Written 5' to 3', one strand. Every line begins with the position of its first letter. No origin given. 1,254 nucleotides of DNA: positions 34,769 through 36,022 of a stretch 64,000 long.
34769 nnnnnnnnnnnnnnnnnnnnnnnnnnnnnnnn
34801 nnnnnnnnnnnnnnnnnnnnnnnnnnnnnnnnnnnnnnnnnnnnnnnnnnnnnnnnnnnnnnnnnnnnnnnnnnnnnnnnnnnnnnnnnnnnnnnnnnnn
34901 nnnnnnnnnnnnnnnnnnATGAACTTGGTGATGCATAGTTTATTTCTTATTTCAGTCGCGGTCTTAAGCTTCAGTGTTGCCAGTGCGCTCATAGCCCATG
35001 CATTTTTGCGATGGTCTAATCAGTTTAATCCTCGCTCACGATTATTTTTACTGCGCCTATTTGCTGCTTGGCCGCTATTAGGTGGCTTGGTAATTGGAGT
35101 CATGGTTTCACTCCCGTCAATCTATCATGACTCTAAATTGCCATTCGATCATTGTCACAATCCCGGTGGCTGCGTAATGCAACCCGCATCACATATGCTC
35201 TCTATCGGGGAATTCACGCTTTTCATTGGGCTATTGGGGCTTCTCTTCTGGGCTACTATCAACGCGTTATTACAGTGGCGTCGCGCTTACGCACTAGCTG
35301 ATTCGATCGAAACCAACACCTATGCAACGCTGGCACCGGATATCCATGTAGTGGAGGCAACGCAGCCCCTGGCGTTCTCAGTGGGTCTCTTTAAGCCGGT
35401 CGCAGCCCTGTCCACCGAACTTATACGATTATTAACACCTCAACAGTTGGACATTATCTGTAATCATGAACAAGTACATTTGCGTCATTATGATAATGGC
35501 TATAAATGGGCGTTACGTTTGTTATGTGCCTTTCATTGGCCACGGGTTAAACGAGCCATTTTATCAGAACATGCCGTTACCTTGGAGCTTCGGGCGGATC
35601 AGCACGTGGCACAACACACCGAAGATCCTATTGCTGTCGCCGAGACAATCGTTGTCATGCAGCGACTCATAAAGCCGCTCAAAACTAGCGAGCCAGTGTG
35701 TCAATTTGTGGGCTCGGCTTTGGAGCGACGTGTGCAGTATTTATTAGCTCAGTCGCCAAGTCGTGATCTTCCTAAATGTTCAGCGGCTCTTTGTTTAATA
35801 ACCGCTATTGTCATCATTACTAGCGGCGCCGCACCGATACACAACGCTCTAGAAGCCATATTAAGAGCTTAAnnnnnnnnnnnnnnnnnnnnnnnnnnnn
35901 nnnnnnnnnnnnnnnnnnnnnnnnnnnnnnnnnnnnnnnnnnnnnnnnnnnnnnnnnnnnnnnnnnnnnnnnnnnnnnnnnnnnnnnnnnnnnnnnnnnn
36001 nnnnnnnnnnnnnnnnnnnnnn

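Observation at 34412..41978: BlaI/BlaR1-type proteolytic switch wired to a heavy-metal RND pump, with a duplicated operator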

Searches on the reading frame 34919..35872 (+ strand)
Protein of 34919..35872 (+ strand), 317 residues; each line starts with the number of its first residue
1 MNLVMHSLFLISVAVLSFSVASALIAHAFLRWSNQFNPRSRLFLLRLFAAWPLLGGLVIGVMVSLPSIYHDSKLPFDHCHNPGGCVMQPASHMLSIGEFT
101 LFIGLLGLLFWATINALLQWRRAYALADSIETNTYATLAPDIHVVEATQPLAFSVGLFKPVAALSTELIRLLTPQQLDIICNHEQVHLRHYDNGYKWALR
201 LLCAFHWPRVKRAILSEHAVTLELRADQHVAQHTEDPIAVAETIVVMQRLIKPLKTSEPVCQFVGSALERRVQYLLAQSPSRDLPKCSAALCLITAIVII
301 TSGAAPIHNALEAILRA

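Call 3: search_protein_families(library=pfam, proteins=[window:34919-35872:+], max_evalue=0.01)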
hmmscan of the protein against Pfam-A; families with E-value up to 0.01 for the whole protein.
window:34919-35872:+ (317 aa): 1 family
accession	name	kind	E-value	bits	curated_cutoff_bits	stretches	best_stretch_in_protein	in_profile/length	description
PF05569.17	Peptidase_M56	-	2.7e-07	30.5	31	1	112-274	116-295/296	BlaR1 peptidase M56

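Call 8: find_related_loci(query=window:34919-35872:+, collection=genome_contigs, flank=8000)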
Query window:34919-35872:+ (317 aa) in genome_contigs; peptide patterns used: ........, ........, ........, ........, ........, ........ (x = any residue, [..] = any of these).
329 stretches matched a pattern; 2 encode a relative of the query (tblastn E <= 1e-3); 2 distinct loci.
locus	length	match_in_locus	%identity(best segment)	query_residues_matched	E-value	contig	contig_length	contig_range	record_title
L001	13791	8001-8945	82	1-315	1e-177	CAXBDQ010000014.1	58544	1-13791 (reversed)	MAG TPA_asm: uncultured Porticoccus sp. isolate ERR2762127_binner13_Refined_46 genome assembly, contig: ERZ3421847.296,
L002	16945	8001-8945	66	1-315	3e-141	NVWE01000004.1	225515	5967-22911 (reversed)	MAG: Cellvibrionales bacterium isolate NORP45 Contig_source1383C_114, whole genome shotgun sequence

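Call 19: search_protein_families(library=pfam, proteins=[L001:9160-9510:+, L001:9562-10260:+, L001:10270-10842:+, L002:9162-9512:+, L002:9509-10255:+, L002:10265-10837:+, L002:7360-7992:+, L002:5389-7179:+, L002:3142-5385:+, L001:5094-6086:-], max_evalue=0.01)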
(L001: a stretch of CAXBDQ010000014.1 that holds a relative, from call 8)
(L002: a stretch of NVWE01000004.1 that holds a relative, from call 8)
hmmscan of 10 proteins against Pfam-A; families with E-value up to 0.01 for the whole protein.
L001:9160-9510:+ (116 aa): 1 family
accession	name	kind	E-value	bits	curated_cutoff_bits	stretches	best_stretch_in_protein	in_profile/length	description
PF20098.4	DUF6488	-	1.3e-21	77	27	1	4-111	1-109/110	Family of unknown function (DUF6488)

L001:9562-10260:+ (232 aa): 2 families
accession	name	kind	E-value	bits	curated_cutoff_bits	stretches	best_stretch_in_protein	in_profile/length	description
PF13795.12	HupE_UreJ_2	-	1.1e-55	188.1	24.5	1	48-199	1-155/156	HupE / UreJ protein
PF04955.18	HupE_UreJ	-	0.00032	20.7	23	1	48-200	21-161/179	HupE / UreJ protein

L001:10270-10842:+ (190 aa): 0 families

L002:9162-9512:+ (116 aa): 1 family
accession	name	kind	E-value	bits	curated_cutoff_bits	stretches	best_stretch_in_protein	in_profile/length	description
PF20098.4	DUF6488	-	1.3e-24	86.6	27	1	4-111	1-109/110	Family of unknown function (DUF6488)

L002:9509-10255:+ (248 aa): 2 families
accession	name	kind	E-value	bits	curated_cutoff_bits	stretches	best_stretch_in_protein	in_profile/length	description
PF13795.12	HupE_UreJ_2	-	6.5e-56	188.8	24.5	1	64-215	1-155/156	HupE / UreJ protein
PF04955.18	HupE_UreJ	-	0.0056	16.6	23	0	64-177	21-130/179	HupE / UreJ protein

L002:10265-10837:+ (190 aa): 0 families

L002:7360-7992:+ (210 aa): 1 family
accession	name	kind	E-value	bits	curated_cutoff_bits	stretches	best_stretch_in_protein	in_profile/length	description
PF03965.22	Penicillinase_R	-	2.5e-21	76.6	22.6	1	84-198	1-114/115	Penicillinase repressor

L002:5389-7179:+ (596 aa): 7 families
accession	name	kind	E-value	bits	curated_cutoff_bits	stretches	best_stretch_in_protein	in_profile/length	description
PF00580.27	UvrD-helicase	-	7.1e-47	160.8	23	1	9-249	1-255/271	UvrD/REP helicase N-terminal domain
PF13245.12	AAA_19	-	2e-17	64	25.1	1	17-248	8-132/134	AAA domain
PF13361.12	UvrD_C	-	2.5e-09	37.5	25.6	1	506-566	282-347/350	UvrD-like helicase C-terminal domain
PF13538.12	UvrD_C_2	-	4.8e-05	23.6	27.4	1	511-565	2-52/52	UvrD-like helicase C-terminal domain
PF01443.25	Viral_helicase1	-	0.00072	19.9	21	0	499-565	169-227/228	Viral superfamily 1 RNA helicase core domain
PF13604.12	AAA_30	-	0.0025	18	27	0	9-74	2-68/191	AAA domain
PF00270.35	DEAD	-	0.0092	16.2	26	0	13-78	7-71/167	DEAD/DEAH box helicase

L002:3142-5385:+ (747 aa): 9 families
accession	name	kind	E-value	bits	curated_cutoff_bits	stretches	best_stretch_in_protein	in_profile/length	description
PF13175.12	AAA_15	-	9.7e-37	127.9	32.1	1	12-397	1-373/374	AAA ATPase domain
PF13304.12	AAA_21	-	3.8e-18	67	27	2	294-397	185-302/304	AAA domain, putative AbiEii toxin, Type IV TA system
PF20469.4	OLD-like_TOPRIM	-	1.3e-17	64.6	23.2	1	445-512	1-67/67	Overcoming lysogenization defect protein-like, TOPRIM domain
PF13476.12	AAA_23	-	3.2e-10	41.4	27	1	16-188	1-136/201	AAA domain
PF11398.14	DUF2813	-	1.2e-08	35.2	21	1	12-111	1-99/372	Protein of unknown function (DUF2813)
PF02463.25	SMC_N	-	2.4e-08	34.1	40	1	13-66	1-60/220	RecF/RecN/SMC N terminal domain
PF13514.12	AAA_27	-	0.00042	20.4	22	1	12-64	1-56/206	AAA domain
PF00005.33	ABC_tran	-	0.00095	20.2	25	0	37-91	14-67/137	ABC transporter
PF13555.12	AAA_29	-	0.0023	18.1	27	1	15-62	2-50/61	P-loop containing region of AAA domain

L001:5094-6086:- (330 aa): 4 families
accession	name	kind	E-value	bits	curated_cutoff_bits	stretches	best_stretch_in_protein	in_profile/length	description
PF13410.11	GST_C_2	-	9.3e-12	45.3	24.9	1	209-275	8-68/69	Glutathione S-transferase, C-terminal domain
PF00043.30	GST_C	-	1.1e-08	35.6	20.7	1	190-280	9-92/93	Glutathione S-transferase, C-terminal domain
PF13409.12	GST_N_2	-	3e-08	34.6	25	1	61-158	2-69/70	Glutathione S-transferase, N-terminal domain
PF14497.11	GST_C_3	-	1.1e-06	29.3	21.6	1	188-284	2-98/104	Glutathione S-transferase, C-terminal domain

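Call 22: find_homologous_proteins(query=window:34919-35872:+, max_evalue=0.001)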
Query window:34919-35872:+ (317 aa): 14 proteins with E <= 0.001 among 5265 candidates.
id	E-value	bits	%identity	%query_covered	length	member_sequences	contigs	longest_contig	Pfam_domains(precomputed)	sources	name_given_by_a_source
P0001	5.9e-189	645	91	99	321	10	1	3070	PF05569.18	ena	-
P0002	4.7e-164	563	81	99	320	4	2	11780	PF01435.25,PF05569.18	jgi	jgi:hypothetical protein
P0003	7.9e-161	552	78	99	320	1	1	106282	PF05569.18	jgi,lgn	jgi:hypothetical protein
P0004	4.3e-159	547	77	99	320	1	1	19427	PF05569.18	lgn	-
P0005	5.1e-149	514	73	99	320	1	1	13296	PF05569.18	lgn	-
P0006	9.7e-140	483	67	100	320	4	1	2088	PF05569.18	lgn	-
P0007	2.6e-130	452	65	99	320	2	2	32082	-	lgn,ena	-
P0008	3.1e-129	449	64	99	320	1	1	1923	PF05569.18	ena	-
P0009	9.4e-129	447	64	99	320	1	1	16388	PF05569.18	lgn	-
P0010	2.2e-126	439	61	99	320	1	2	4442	PF01435.25,PF05569.18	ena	-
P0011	5.9e-122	425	61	99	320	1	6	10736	PF05569.18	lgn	-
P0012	8.6e-115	401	56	98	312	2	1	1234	PF01435.25,PF05569.18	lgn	-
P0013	1.0e-6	46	32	33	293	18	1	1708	PF01435.25,PF05569.18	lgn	-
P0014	1.1e-4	40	36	17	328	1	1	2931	PF01435.25,PF05569.18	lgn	-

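Call 23: search_protein_families(library=ncbifam, proteins=[window:34919-35872:+, L001:9160-9510:+, L001:9562-10260:+, L001:10270-10842:+], max_evalue=0.001)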
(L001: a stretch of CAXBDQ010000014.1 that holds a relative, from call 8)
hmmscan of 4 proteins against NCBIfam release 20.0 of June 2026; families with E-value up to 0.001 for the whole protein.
window:34919-35872:+ (317 aa): 1 family
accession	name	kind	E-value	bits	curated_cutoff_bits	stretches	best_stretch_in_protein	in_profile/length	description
NF002826.0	PRK03001.1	equivalog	0.00025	20.3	369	0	138-192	84-140/285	zinc metalloprotease HtpX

L001:9160-9510:+ (116 aa): 0 families

L001:9562-10260:+ (232 aa): 0 families

L001:10270-10842:+ (190 aa): 0 families

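Call 25: find_encoding_contigs(protein=P0003, flank=9000, max_places=2)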
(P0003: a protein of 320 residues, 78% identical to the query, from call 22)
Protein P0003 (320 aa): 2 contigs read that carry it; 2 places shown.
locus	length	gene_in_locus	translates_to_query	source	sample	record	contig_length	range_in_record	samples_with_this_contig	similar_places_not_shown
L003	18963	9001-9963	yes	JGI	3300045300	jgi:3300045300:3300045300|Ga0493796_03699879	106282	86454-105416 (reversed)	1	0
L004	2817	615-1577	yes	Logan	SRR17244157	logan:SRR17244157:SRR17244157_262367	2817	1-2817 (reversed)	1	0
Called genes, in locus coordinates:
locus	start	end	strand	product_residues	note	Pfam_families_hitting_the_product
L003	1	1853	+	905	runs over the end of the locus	?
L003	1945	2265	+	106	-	PF00543:P-II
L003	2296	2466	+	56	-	-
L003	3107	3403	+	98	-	PF19837:DUF6316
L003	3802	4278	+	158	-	PF04214:DUF411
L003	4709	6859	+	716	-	PF07715:Plug, PF00593:TonB_dep_Rec_b-barrel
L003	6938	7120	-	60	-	PF12833:HTH_18, PF00165:HTH_AraC (weak)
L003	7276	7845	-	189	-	PF00665:rve (weak), PF13610:DDE_Tnp_IS240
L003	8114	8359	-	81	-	-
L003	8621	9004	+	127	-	PF03965:Penicillinase_R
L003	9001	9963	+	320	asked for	PF05569:Peptidase_M56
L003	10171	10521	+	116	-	PF20098:DUF6488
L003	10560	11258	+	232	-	PF13795:HupE_UreJ_2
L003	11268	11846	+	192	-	-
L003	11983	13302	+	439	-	PF02321:OEP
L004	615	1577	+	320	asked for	PF05569:Peptidase_M56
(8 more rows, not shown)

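Call 26: find_encoding_contigs(protein=P0007, flank=9000, max_places=2)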
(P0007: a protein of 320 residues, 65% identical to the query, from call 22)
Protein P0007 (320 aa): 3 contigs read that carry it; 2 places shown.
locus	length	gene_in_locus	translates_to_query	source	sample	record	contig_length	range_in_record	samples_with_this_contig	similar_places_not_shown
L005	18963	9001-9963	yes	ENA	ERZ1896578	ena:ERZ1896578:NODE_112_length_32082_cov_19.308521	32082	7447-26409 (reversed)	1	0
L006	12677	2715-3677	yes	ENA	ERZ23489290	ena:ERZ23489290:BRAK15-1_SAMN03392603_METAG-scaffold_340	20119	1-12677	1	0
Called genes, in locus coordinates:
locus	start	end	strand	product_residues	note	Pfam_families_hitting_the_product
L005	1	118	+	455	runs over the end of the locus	PF02321:OEP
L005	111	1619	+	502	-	PF25917:BSH_RND (weak), PF25919:BSH_CusB, PF25973:BSH_CzcB, PF25869:3HB_CusB (weak), PF25944:Beta-barrel_RND (weak), PF25954:Beta-barrel_RND_2, PF25967:RND-MFP_C, PF25975:CzcB_C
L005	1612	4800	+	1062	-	PF00873:ACR_tran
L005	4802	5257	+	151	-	PF07885:Ion_trans_2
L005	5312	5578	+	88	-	PF18926:DUF5676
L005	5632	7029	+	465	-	PF00375:SDF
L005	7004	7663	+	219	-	PF13489:Methyltransf_23, PF01209:Ubie_methyltran, PF05175:MTS (weak), PF13847:Methyltransf_31, PF08241:Methyltransf_11, PF08242:Methyltransf_12, PF13649:Methyltransf_25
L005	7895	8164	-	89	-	PF00403:HMA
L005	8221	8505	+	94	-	PF07690:MFS_1 (weak)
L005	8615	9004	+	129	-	PF03965:Penicillinase_R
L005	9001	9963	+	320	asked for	-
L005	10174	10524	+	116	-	PF20098:DUF6488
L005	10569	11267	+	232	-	PF13795:HupE_UreJ_2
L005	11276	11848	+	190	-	-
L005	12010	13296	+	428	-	PF02321:OEP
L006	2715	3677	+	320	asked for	-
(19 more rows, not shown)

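Call 29: find_related_loci(query=A3, collection=genome_contigs, flank=9000)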
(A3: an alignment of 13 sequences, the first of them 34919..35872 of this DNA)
Query A3 (317 aa) in genome_contigs; peptide patterns used: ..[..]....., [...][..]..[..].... (x = any residue, [..] = any of these).
247 stretches matched a pattern; 2 encode a relative of the query (tblastn E <= 1e-3); 2 distinct loci.
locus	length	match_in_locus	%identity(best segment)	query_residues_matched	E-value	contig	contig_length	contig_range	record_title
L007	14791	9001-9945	82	1-315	2e-177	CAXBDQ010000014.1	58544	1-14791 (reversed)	MAG TPA_asm: uncultured Porticoccus sp. isolate ERR2762127_binner13_Refined_46 genome assembly, contig: ERZ3421847.296,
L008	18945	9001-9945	66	1-315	3e-141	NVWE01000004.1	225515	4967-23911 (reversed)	MAG: Cellvibrionales bacterium isolate NORP45 Contig_source1383C_114, whole genome shotgun sequence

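Call 30: find_encoding_contigs(protein=P0004, flank=9000, max_places=1)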
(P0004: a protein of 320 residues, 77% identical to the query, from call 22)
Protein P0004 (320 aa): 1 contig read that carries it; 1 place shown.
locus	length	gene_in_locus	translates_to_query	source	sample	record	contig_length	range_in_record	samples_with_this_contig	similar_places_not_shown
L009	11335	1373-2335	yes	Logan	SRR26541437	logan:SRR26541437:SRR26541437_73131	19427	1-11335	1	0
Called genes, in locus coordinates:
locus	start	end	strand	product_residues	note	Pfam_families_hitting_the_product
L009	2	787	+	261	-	?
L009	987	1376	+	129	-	PF03965:Penicillinase_R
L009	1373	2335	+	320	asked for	PF05569:Peptidase_M56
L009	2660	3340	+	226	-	PF13795:HupE_UreJ_2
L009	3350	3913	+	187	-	-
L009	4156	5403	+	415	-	PF02321:OEP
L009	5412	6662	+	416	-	PF25971:CzcB_N, PF25917:BSH_RND (weak), PF25919:BSH_CusB (weak), PF25973:BSH_CzcB, PF25975:CzcB_C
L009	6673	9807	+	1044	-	PF00873:ACR_tran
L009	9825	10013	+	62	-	-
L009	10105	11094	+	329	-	-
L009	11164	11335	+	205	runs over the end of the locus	PF04542:Sigma70_r2 (weak), PF08281:Sigma70_r4_2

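Call 31: find_encoding_contigs(protein=P0005, flank=9000, max_places=1)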
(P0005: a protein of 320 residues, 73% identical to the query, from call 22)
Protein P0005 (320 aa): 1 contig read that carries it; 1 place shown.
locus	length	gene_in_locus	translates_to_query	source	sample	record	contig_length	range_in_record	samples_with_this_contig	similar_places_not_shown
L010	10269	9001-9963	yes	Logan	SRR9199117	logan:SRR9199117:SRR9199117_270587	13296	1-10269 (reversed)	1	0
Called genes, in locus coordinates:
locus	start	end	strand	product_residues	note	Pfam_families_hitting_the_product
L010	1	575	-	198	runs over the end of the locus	PF01593:Amino_oxidase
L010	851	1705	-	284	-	PF01163:RIO1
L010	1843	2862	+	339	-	PF16884:ADH_N_2, PF00107:ADH_zinc_N, PF13602:ADH_zinc_N_2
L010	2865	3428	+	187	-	PF09831:DUF2058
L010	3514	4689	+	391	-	PF07690:MFS_1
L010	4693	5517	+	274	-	PF02811:PHP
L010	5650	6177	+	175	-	PF04542:Sigma70_r2, PF08281:Sigma70_r4_2, PF04545:Sigma70_r4 (weak)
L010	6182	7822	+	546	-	PF13490:zf-HC2 (weak), PF26514:DUF8173 (weak)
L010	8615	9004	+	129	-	PF03965:Penicillinase_R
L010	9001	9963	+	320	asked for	PF05569:Peptidase_M56 (weak)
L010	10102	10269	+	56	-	?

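Call 32: find_encoding_contigs(protein=P0009, flank=9000, max_places=1)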
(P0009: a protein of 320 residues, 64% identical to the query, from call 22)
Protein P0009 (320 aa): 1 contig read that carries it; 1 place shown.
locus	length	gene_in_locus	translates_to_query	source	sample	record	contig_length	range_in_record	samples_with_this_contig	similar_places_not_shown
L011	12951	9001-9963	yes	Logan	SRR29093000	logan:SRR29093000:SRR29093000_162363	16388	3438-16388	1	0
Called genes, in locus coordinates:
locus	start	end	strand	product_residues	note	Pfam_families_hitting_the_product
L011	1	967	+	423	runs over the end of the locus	PF01773:Nucleos_tra2_N, PF07670:Gate, PF07662:Nucleos_tra2_C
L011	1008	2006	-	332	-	PF01212:Beta_elim_lyase, PF01041:DegT_DnrJ_EryC1 (faint), PF00266:Aminotran_5 (faint)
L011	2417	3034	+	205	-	PF00677:Lum_binding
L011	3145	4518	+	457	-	PF01406:tRNA-synt_1e, PF09334:tRNA-synt_1g (faint), PF23493:CysS_C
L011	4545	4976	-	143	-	PF07238:PilZ (weak)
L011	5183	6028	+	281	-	PF00215:OMPdecase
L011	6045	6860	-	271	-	PF03372:Exo_endo_phos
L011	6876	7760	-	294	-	PF12706:Lactamase_B_2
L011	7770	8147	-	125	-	PF13453:Zn_ribbon_TFIIB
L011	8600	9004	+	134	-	PF03965:Penicillinase_R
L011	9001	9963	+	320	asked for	PF05569:Peptidase_M56 (weak)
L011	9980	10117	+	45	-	-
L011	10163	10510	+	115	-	PF20098:DUF6488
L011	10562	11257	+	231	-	PF13795:HupE_UreJ_2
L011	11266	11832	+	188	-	-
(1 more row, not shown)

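Call 33: find_encoding_contigs(protein=P0011, flank=9000, max_places=1)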
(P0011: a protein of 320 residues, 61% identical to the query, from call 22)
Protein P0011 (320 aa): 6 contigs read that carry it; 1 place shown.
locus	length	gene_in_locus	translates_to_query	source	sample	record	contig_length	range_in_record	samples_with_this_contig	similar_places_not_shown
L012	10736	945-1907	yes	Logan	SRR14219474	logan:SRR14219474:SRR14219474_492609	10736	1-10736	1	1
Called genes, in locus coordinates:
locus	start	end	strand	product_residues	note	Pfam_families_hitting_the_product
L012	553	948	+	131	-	PF03965:Penicillinase_R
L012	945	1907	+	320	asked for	PF05569:Peptidase_M56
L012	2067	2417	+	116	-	PF20098:DUF6488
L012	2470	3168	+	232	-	PF13795:HupE_UreJ_2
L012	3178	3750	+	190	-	-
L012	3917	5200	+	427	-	PF02321:OEP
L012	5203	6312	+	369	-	PF25919:BSH_CusB (weak), PF25917:BSH_RND (weak), PF25973:BSH_CzcB, PF25893:HH_CzcB (weak), PF25954:Beta-barrel_RND_2, PF25975:CzcB_C, PF25989:YknX_C (weak)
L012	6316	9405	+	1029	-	PF00873:ACR_tran, PF03176:MMPL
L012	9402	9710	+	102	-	PF00543:P-II, PF11582:DUF3240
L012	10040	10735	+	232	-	?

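Call 38: search_protein_representatives(alignment_id=A3)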
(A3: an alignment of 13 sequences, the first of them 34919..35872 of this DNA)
Query: 13 sequences, 320 profile positions. Proteins with E-value up to 0.001 (for the whole library): 3049; up to 1e-10: 808; up to 1e-30: 9. The best 150 are listed.
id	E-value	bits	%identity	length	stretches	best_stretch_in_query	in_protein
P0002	2.5e-180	615.2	-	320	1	1-320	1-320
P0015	2.5e-86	306.2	-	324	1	9-319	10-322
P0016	1.5e-84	300.5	-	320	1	1-319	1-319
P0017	1.8e-83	296.9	-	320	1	1-319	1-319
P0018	1.4e-66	241.4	-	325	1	8-319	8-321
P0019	1.8e-51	191.7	-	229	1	8-220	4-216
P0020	2.1e-37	145.5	-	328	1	18-319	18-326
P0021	5.4e-36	140.9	-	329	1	8-319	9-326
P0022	1.7e-33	132.7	-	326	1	18-319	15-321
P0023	7.6e-30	120.7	-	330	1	12-319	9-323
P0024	2.7e-29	118.9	-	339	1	15-319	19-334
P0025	2.8e-29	118.8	-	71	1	251-319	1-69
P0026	3.6e-29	118.4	-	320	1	12-319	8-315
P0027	3.9e-29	118.3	-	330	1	26-319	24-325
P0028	4.2e-29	118.2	-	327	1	12-319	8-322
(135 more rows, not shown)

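Call 55: predict_structure(alignment_id=A3)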
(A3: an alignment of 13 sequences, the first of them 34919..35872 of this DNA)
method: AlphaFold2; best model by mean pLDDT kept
length: 317 residues; sequences in the alignment: 13
mean_pLDDT: 53.6   pTM: 0.38
mean pLDDT of the five models: 53.6, 52.7, 47.2, 45.1, 41.9
residues with pLDDT >= 90: 0; 70-90: 15; 50-70: 181; < 50: 121
segments of 3 or more residues with pLDDT < 50: 54-94, 149-161, 192-204, 206-208, 253-272, 277-289, 303-308, 310-312, 314-317
pLDDT, mean of each block of 10 residues (from residue 1): 53 59 65 65 60 49 38 35 38 55 63 59 59 55 55 39 60 73 66 47 47 55 64 66 64 44 42 48 43 57 46 44
secondary structure, 60 per line:
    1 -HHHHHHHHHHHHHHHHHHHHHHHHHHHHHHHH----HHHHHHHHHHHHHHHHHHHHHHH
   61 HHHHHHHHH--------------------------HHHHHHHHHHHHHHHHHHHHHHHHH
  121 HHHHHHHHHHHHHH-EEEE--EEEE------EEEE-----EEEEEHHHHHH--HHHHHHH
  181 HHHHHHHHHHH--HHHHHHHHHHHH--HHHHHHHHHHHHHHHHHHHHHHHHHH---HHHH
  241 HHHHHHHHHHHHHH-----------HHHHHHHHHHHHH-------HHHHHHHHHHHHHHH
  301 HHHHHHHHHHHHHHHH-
elements in order: H2-33 H38-69 H96-134 E136-139 E142-145 E152-155 E161-165 H166-171 H174-191 H194-205 H208-233 H237-254 H266-278 H286-316

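Call 61: search_solved_structures(query=A5, max_evalue=0.01, show_alignments=1)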
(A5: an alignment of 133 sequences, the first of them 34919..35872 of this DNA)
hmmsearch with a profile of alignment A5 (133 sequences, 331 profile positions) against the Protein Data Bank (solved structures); distinct sequences matched with E-value up to 0.01: 1.
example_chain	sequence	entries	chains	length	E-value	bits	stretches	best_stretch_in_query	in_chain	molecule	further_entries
3cqb_A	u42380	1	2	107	1e-07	34.7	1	148-208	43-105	Probable protease htpX homolog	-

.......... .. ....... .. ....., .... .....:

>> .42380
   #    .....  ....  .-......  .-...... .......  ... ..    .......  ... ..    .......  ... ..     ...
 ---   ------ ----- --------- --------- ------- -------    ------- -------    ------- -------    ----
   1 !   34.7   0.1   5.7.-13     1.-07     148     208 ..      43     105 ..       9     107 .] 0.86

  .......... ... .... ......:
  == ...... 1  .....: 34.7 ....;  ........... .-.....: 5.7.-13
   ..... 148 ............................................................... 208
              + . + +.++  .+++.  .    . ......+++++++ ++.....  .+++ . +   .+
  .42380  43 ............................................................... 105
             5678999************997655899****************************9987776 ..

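Call 68: predict_structure(alignment_id=A5)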
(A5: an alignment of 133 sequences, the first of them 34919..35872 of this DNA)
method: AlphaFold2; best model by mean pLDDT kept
length: 317 residues; sequences in the alignment: 133
mean_pLDDT: 90.8   pTM: 0.88
mean pLDDT of the five models: 90.8, 89.8, 89.8, 89.2, 89.0
residues with pLDDT >= 90: 247; 70-90: 39; 50-70: 27; < 50: 4
segments of 3 or more residues with pLDDT < 50: none
pLDDT, mean of each block of 10 residues (from residue 1): 89 97 98 97 98 96 84 55 57 85 95 96 96 96 97 95 98 98 98 97 97 97 97 98 96 73 74 92 94 92 90 85
secondary structure, 60 per line:
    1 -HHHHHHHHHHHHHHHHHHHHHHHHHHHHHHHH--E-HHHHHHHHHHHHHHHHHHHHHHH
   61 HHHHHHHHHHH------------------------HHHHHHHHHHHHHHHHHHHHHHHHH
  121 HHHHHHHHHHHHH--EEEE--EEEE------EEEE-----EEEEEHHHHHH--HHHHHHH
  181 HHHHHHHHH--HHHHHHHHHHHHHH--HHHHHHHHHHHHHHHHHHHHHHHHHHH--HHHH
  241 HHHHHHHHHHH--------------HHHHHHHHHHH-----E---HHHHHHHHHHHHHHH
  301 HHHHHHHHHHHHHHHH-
elements in order: H2-33 H38-71 H96-133 E136-139 E142-145 E152-155 E161-165 H166-171 H174-189 H192-205 H208-234 H237-251 H266-276 H286-316

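Call 71: find_encoding_contigs(protein=P0001, flank=3000, max_places=2)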
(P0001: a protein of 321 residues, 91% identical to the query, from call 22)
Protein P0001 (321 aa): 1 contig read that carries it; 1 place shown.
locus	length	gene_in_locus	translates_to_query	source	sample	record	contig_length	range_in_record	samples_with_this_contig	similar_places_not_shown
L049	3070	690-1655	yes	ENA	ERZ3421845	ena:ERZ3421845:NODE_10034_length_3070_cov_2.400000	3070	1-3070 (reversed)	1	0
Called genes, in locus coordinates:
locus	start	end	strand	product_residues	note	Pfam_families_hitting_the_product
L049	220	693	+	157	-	PF03965:Penicillinase_R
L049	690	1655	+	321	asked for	PF05569:Peptidase_M56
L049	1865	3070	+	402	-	?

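Call 72: fold_search(model_id=the predicted structure, library=pdb)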
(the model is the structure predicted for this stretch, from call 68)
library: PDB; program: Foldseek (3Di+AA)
matches with E <= 10: 66; with E <= 0.001: 1
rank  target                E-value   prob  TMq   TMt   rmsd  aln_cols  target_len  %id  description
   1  8exs_A                9.8e-04  1.00  0.45  0.28  17.1       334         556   11  Cryo-EM structure of S. aureus BlaR1 F284A mutant (released 2023-01-11)
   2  8exp_A                6.0e-03  1.00  0.44  0.29  17.2       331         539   14  Cryo-EM structure of S. aureus BlaR1 with C2 symmetry (released 2023-01-11)
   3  8exq_A                8.9e-03  1.00  0.45  0.29  16.9       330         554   13  Cryo-EM structure of S. aureus BlaR1 with C1 symmetry (released 2023-01-11)
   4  2ypt_E                3.8e-02  0.85  0.28  0.22  16.6       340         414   12  Crystal structure of the human nuclear membrane zinc metalloprotease ZMPSTE24 mutant (E336A) in complex with a synthet (released 2012-12-05)
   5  4il3_A                5.2e-02  0.85  0.30  0.23  16.1       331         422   12  Crystal Structure of S. mikatae Ste24p (released 2013-02-20)
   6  3c37_A                9.0e-02  0.80  0.22  0.29  14.0       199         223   17  X-ray structure of the putative Zn-dependent peptidase Q74D82 at the resolution 1.7 A. Northeast Structural Genomics C (released 2008-02-12)
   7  3c37_B                1.0e-01  0.85  0.25  0.33  13.4       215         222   14  X-ray structure of the putative Zn-dependent peptidase Q74D82 at the resolution 1.7 A. Northeast Structural Genomics C (released 2008-02-12)
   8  6ait_E                2.0e-01  0.93  0.28  0.23  11.6       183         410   15  Crystal structure of E. coli BepA (released 2018-12-26)
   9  4il3_B                2.6e-01  0.66  0.31  0.23  14.5       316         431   12  Crystal Structure of S. mikatae Ste24p (released 2013-02-20)
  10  6ait_B                5.5e-01  0.38  0.23  0.18  12.4       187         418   14  Crystal structure of E. coli BepA (released 2018-12-26)
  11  8u7k_A                7.0e-01  0.04  0.13  0.06  28.3       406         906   11  WT sea urchin SLC9C1 with 5mM cAMP at pH 6 in Na+ - Grip (G) conformation (released 2025-03-26)
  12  8u6z_A                1.2e+00  0.04  0.13  0.06  26.6       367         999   12  SLC9C1 at pH 8 in presence of K+ (released 2025-03-26)
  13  6ait_A                1.3e+00  0.21  0.22  0.18  13.0       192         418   14  Crystal structure of E. coli BepA (released 2018-12-26)
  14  3cqb_A                1.5e+00  0.35  0.15  0.42  22.2       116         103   18  Crystal structure of heat shock protein HtpX domain from Vibrio parahaemolyticus RIMD 2210633 (released 2008-05-27)
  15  7dsv_A                1.7e+00  0.04  0.15  0.12  25.9       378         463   10  Structure of a human NHE1-CHP1 complex under pH 6.5 (released 2021-06-23)
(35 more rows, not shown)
